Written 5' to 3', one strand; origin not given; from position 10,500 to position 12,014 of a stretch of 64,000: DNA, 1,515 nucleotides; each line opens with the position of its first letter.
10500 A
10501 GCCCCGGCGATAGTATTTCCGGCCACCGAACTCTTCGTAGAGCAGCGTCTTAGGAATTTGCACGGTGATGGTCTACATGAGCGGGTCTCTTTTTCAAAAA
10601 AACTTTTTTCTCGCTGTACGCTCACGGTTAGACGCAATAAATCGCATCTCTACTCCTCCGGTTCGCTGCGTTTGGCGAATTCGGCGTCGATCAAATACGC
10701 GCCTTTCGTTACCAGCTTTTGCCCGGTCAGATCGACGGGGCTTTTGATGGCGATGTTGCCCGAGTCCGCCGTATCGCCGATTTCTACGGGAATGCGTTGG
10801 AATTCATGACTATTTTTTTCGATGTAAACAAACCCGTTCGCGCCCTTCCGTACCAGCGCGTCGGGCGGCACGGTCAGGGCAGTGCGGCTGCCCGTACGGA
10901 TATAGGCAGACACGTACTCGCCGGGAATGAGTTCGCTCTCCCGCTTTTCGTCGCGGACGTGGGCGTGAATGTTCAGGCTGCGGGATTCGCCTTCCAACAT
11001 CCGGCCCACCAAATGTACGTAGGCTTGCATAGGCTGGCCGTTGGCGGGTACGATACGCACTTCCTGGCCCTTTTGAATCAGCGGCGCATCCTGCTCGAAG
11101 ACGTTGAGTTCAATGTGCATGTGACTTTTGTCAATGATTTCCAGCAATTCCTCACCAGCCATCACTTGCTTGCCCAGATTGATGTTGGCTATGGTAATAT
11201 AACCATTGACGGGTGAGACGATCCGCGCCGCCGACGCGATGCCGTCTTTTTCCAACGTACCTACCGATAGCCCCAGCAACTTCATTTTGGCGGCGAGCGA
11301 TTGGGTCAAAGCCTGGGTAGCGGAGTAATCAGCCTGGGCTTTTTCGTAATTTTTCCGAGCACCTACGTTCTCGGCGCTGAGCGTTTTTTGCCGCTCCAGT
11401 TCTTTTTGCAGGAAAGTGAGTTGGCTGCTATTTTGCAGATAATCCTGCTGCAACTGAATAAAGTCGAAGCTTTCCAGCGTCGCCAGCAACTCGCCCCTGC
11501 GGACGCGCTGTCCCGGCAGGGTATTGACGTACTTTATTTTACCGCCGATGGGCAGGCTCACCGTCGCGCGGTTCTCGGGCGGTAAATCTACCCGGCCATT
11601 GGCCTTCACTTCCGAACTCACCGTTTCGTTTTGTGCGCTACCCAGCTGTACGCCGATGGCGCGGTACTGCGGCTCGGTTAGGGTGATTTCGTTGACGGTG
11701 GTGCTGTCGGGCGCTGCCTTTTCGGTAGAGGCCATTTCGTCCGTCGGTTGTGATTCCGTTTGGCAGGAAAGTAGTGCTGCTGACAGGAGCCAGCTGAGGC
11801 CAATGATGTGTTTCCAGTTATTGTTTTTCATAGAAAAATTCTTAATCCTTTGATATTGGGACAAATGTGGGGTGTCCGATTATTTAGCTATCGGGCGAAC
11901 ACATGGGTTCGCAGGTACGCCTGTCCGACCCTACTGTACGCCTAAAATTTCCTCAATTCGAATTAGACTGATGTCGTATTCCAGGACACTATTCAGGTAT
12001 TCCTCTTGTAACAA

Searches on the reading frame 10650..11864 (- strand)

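Call 34: search_protein_families(library=pfam, max_evalue=0.01, proteins=[window:10650-11864:-])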
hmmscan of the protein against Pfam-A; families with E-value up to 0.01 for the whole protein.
window:10650-11864:- (404 aa): 3 families
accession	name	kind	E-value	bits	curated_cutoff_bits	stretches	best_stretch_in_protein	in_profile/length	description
PF16576.10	HlyD_D23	-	1.7e-27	96.5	30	1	82-308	2-206/214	Barrel-sandwich domain of CusB or HlyD membrane-fusion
PF13437.12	HlyD_3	-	7.2e-17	62.5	22.2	1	215-315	2-106/106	HlyD family secretion protein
PF13533.13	Biotin_lipoyl_2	-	0.0034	17.6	29.8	0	101-131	2-32/32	Biotin-lipoyl like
